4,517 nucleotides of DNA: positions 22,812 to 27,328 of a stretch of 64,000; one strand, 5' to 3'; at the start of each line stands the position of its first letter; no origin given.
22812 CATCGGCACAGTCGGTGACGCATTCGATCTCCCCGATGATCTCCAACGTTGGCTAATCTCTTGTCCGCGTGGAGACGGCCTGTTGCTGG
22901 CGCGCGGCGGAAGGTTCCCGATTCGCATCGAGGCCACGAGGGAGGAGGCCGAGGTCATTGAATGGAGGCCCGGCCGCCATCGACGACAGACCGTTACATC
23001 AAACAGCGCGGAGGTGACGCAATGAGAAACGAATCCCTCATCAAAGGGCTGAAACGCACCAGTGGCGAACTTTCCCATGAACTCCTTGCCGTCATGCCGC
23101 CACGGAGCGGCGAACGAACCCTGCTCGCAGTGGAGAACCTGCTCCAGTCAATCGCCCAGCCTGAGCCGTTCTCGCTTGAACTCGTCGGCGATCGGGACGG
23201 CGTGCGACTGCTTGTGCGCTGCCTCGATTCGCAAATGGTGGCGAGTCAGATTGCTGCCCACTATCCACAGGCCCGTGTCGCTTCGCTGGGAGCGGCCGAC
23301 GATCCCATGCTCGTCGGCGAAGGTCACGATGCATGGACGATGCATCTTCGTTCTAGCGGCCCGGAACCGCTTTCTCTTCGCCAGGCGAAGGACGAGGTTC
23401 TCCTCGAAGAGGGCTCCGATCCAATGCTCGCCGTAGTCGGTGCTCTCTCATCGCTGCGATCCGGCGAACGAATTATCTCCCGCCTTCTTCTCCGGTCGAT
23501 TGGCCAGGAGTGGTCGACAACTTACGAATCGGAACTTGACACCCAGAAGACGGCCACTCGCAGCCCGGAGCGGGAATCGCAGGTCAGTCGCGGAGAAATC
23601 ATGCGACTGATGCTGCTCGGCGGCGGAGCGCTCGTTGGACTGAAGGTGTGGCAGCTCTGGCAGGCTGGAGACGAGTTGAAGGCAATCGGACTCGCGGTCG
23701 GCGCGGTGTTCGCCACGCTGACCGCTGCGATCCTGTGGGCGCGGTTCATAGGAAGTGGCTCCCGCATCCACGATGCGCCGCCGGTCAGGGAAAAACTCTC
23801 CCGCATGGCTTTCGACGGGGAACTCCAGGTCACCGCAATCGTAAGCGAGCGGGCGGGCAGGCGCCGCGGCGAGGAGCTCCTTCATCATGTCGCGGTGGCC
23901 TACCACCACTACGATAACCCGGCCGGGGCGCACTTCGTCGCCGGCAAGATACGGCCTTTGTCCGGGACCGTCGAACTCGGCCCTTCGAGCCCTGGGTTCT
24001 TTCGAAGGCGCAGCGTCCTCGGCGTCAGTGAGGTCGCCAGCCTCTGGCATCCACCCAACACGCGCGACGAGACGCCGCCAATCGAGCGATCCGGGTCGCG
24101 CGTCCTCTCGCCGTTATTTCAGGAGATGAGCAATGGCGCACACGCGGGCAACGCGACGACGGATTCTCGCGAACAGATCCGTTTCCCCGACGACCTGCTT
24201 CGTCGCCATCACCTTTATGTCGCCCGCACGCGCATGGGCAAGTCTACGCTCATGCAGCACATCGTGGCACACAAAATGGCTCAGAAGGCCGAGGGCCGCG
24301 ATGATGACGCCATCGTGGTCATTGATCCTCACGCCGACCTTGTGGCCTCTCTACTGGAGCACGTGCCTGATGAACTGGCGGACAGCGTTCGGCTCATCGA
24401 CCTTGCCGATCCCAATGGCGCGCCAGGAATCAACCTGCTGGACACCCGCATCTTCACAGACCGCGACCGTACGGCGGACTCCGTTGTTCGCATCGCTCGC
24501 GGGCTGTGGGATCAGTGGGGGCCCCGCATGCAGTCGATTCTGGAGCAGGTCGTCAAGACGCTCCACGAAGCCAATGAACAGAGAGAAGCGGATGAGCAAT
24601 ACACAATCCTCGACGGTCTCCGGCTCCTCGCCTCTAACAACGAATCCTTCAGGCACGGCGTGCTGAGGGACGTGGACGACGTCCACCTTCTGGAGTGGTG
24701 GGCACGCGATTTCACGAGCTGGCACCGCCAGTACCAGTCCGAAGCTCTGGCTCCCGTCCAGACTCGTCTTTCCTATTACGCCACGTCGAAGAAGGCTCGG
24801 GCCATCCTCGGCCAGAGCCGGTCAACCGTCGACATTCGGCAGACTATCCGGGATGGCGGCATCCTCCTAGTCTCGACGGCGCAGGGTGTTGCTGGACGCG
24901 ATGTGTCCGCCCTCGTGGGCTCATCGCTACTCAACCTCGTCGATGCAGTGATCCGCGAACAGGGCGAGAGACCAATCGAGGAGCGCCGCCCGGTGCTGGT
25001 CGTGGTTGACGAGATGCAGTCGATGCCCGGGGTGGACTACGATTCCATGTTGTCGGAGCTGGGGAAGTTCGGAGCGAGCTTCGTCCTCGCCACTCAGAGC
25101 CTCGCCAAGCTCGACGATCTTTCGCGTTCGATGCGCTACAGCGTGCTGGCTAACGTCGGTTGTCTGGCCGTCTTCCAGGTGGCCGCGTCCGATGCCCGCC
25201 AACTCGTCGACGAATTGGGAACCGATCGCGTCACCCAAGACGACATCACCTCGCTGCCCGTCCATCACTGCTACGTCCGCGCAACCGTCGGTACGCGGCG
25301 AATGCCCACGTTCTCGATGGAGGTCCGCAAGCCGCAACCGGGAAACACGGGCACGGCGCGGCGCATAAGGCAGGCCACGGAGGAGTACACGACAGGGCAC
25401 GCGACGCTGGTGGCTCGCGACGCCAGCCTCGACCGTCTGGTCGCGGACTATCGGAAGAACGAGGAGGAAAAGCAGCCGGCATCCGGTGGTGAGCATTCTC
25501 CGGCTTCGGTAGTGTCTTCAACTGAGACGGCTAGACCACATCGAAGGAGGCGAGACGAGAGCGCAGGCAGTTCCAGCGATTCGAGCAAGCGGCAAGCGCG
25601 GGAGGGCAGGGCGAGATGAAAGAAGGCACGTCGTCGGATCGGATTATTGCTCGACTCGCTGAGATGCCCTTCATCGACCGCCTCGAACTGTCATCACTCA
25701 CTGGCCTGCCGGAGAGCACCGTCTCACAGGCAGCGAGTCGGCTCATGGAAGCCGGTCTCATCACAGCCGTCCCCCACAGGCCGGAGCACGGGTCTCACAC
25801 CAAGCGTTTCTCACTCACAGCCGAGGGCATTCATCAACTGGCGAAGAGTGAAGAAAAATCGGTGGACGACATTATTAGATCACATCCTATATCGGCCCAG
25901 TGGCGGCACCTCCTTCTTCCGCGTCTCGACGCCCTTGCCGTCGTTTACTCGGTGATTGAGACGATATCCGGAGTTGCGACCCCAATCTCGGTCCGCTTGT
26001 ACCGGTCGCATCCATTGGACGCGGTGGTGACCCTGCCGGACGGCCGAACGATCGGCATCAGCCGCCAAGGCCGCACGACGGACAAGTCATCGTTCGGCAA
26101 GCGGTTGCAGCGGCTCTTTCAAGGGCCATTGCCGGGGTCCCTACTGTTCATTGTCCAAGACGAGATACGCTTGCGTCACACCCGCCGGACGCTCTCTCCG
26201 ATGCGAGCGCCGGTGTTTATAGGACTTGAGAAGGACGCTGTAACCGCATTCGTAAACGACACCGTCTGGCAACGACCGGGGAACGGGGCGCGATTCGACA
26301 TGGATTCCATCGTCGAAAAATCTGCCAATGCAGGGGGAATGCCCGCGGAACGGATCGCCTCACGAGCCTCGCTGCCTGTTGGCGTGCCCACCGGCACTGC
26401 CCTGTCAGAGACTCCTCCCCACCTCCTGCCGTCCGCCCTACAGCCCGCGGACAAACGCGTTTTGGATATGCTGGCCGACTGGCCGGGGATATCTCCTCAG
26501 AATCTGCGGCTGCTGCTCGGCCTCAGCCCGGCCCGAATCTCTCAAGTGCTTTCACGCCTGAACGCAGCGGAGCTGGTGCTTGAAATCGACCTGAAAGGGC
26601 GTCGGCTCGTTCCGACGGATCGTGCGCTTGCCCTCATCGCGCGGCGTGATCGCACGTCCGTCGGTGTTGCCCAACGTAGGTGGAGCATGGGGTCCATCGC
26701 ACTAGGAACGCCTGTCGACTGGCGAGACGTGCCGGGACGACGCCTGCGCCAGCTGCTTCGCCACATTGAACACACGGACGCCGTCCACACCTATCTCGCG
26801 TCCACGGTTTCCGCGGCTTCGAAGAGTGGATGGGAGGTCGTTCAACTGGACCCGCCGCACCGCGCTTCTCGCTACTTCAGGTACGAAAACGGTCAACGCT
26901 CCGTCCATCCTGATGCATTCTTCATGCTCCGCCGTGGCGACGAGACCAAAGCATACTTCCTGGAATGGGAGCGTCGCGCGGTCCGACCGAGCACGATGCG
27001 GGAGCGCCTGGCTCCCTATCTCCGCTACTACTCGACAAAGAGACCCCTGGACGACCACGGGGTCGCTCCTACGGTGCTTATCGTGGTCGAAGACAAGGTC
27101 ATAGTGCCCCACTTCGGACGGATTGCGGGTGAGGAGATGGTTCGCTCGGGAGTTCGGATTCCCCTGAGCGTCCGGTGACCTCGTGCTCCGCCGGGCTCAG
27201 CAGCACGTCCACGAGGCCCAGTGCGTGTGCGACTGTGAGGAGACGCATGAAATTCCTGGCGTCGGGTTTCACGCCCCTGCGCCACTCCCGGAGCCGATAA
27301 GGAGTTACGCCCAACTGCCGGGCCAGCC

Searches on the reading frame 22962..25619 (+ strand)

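Call 8: search_protein_families(library=pfam, proteins=[window:22962-25619:+], max_evalue=0.001)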
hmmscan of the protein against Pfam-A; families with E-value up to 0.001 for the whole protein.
window:22962-25619:+ (885 aa): 3 families
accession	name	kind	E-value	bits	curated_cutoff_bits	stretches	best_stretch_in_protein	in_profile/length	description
PF10412.15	TrwB_AAD_bind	-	8.8e-07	28.6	20.5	1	662-762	230-333/387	Type IV secretion-system coupling protein DNA-binding domain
PF01935.23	DUF87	-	0.00023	21.8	23.2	1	410-492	19-84/220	Helicase HerA, central domain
PF12696.13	TraG-D_C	-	0.00025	21.4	22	1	677-760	1-87/126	TraM recognition site of TraD and TraG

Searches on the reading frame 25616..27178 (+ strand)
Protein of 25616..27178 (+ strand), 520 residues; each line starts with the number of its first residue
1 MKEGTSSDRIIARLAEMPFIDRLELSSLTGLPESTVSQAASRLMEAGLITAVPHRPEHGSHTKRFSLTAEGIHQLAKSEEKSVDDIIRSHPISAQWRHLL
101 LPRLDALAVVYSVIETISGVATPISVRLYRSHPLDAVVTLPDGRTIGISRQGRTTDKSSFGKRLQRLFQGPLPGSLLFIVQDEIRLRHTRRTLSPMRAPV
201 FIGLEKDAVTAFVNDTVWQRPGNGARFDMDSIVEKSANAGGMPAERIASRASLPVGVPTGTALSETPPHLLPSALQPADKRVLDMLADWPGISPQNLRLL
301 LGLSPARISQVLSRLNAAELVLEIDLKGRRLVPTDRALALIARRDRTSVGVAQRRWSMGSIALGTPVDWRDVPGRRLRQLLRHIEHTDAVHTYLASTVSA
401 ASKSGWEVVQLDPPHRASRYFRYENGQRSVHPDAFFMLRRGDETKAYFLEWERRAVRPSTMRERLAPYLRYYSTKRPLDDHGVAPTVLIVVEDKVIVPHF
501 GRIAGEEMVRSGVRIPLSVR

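Call 8: search_protein_families(library=pfam, proteins=[window:25616-27178:+], max_evalue=0.001)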
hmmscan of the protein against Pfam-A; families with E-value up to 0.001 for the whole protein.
window:25616-27178:+ (520 aa): 7 families
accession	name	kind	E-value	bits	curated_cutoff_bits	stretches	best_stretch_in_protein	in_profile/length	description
PF12802.13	MarR_2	-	2.9e-10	40.6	27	1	275-321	3-50/61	MarR family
PF13412.12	HTH_24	-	1.7e-08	34.4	21.9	0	9-50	7-48/48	Winged helix-turn-helix DNA-binding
PF13814.12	Replic_Relax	-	4.3e-05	24.1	25.3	0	416-486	134-190/191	Replication-relaxation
PF13545.12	HTH_Crp_2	-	6e-05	23.4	27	0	21-50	24-53/70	Crp-like helix-turn-helix domain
PF01047.28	MarR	-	0.00012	22.3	24.6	0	281-321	7-47/59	MarR family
PF01022.26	HTH_5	-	0.00067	19.9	22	0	24-50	20-46/47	Bacterial regulatory protein, arsR family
PF24034.1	DUF7343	-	0.0007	19.8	27.6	0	279-324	5-51/62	Domain of unknown function (DUF7343)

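Call 83: find_related_loci(query=window:25616-27178:+, collection=genome_contigs, flank=10000)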
Query window:25616-27178:+ (520 aa) in genome_contigs; peptide patterns used: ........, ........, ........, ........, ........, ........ (x = any residue, [..] = any of these).
64 stretches matched a pattern; 6 encode a relative of the query (tblastn E <= 1e-3); 6 distinct loci.
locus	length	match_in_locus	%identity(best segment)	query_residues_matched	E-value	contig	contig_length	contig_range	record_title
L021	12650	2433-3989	47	1-519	2e-152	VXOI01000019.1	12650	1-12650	MAG: Chloroflexi bacterium isolate SB0662_bin_29 NODE_4196_length_12650_cov_34.572291, whole genome shotgun sequence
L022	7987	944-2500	47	1-519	6e-152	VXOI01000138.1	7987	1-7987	MAG: Chloroflexi bacterium isolate SB0662_bin_29 NODE_6565_length_7987_cov_41.158346, whole genome shotgun sequence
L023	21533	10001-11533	45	9-519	2e-143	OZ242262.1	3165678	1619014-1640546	MAG: Dehalococcoidia bacterium isolate ad06fa00-f9d4-4df5-aac3-c9777a52e3f0 genome assembly, chromosome: 1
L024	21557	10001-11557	46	1-519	1e-142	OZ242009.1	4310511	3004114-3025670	MAG: Dehalococcoidia bacterium isolate 899261b6-bc8c-404b-9ed8-1f9bb82080cc genome assembly, chromosome: 1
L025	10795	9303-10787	46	1-495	3e-139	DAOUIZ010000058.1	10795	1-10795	MAG TPA_asm: Dehalococcoidia bacterium isolate S32_232 k113_4559723, whole genome shotgun sequence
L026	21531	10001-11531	54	9-519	7e-129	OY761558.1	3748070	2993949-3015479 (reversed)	MAG: Dehalococcoidia bacterium isolate 6ae818db-717c-4d07-8374-be93c3d6d717 genome assembly, chromosome: 1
